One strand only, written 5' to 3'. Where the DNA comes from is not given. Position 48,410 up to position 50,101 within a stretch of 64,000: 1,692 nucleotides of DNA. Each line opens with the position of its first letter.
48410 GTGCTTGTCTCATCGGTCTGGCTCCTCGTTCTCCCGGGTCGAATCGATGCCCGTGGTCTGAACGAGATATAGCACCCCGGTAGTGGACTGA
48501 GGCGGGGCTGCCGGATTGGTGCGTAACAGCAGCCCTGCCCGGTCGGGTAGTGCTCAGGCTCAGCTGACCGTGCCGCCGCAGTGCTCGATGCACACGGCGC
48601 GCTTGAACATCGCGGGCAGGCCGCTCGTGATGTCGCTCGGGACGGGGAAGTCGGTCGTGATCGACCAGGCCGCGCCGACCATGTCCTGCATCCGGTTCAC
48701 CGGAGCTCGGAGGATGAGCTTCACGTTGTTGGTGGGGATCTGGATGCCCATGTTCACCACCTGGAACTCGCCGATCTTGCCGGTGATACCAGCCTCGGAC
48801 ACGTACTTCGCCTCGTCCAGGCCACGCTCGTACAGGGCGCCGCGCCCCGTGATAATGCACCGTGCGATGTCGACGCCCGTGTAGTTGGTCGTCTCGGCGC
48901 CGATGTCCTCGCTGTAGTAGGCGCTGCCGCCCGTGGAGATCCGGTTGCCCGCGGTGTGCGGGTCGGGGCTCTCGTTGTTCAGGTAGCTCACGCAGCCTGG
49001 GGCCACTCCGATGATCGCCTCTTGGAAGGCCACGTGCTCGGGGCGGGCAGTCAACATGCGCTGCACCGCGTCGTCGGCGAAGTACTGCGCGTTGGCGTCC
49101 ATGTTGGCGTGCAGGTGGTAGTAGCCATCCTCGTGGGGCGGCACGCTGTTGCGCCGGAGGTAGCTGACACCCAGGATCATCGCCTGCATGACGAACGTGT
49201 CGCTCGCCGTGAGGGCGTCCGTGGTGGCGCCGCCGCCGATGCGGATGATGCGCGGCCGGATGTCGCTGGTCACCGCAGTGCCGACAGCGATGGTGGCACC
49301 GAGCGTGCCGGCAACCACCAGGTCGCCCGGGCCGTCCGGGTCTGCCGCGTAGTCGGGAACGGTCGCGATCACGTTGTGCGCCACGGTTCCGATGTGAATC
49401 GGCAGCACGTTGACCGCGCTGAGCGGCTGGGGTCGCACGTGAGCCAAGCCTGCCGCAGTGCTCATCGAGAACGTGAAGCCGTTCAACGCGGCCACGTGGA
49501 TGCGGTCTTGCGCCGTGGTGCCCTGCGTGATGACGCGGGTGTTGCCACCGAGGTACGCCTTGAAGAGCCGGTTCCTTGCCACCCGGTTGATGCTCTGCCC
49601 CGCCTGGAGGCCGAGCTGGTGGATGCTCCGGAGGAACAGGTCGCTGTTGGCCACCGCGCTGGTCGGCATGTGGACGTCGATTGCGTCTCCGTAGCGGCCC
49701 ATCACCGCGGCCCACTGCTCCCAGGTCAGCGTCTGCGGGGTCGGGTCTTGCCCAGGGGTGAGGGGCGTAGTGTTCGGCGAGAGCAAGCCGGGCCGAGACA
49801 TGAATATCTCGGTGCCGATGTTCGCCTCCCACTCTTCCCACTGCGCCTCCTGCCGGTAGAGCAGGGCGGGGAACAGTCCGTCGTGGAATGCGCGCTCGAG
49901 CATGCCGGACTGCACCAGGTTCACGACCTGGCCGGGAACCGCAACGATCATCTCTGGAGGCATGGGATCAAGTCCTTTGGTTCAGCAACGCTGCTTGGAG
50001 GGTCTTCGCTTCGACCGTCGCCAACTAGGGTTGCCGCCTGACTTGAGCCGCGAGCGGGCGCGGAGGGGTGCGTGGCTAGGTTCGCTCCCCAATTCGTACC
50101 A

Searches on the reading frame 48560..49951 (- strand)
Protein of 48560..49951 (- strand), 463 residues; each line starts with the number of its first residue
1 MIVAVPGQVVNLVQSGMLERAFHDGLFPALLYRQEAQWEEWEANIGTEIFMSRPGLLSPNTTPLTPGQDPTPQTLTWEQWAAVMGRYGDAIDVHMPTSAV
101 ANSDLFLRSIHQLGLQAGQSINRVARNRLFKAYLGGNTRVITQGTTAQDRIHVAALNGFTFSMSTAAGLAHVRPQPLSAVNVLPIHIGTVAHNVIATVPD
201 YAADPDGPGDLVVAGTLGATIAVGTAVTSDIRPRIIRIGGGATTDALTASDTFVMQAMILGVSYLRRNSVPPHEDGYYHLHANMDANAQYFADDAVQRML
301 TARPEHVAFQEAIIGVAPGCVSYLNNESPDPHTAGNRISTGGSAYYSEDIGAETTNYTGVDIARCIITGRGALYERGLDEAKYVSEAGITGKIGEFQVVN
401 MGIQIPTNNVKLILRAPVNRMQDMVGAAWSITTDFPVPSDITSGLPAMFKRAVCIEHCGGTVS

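Call 36: search_protein_families(library=pfam, proteins=[window:48560-49951:-], max_evalue=0.01)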
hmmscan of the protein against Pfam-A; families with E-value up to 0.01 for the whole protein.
window:48560-49951:- (463 aa): 0 families

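Call 46: search_protein_families(library=phrogs, proteins=[window:48560-49951:-], max_evalue=0.001)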
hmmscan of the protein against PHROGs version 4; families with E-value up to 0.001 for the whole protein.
window:48560-49951:- (463 aa): 1 family
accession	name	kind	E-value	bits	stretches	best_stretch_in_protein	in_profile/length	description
phrog_1357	-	head and packaging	6.6e-11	42.7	1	16-294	35-226/356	major head protein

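Call 87: search_dna_similar(query=window:48560-49951:-, collection=phages, mode=protein, max_rows=15)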
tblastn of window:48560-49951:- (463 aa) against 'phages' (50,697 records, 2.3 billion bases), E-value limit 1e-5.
Records with a match: 7; places in all: 7; records where one place covers at least 80% of the query: 7.
Best place of each record, by identity: <60% 7.
By first word of the organism name: Ralstonia 4; Komagataeibacter 2; Streptomyces 1.
By host as written in the record: Ralstonia pseudosolanacearum I-31 (MT043) 3; Streptomyces lividans JI 1326 1; Ralstonia pseudosolanacearum I-31 (MT035) 1; Komagataeibacter xylinus NBRC 13772 1; Komagataeibacter xylinus NBRC 13773 1.
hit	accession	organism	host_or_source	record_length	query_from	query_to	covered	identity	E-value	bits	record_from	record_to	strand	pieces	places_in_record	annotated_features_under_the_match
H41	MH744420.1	Streptomyces phage Kromp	Streptomyces lividans JI 1326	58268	5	458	98%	30.0%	8e-49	185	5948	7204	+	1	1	7: major capsid protein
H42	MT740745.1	Ralstonia phage Raharianne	Ralstonia pseudosolanacearum I-31 ...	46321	2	457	98%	28.5%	8e-35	144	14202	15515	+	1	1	major capsid protein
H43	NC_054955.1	Ralstonia phage Raharianne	Ralstonia pseudosolanacearum I-31 ...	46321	2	457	98%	28.5%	8e-35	144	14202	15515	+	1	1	major head protein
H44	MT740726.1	Ralstonia phage Albius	Ralstonia pseudosolanacearum I-31 ...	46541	2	457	98%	28.5%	8e-35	144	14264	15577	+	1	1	major capsid protein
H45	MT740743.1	Ralstonia phage Hyacinthe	Ralstonia pseudosolanacearum I-31 ...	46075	2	457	98%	28.5%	8e-35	144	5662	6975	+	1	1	major capsid protein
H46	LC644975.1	Komagataeibacter phage phiKX1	Komagataeibacter xylinus NBRC 13772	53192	2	461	99%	28.0%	8e-30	129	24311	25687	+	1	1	phage coat protein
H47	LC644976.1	Komagataeibacter phage phiKX2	Komagataeibacter xylinus NBRC 13773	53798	2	461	99%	28.0%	8e-30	129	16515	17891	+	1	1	phage coat protein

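Call 91: find_related_loci(query=window:48560-49951:-, collection=viral_contigs, flank=10000)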
Query window:48560-49951:- (463 aa) in viral_contigs; peptide patterns used: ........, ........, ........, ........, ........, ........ (x = any residue, [..] = any of these).
1 stretches matched a pattern; 1 encode a relative of the query (tblastn E <= 1e-3); 1 distinct loci.
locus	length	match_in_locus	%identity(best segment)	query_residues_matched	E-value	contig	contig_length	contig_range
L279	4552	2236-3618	52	1-458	9e-157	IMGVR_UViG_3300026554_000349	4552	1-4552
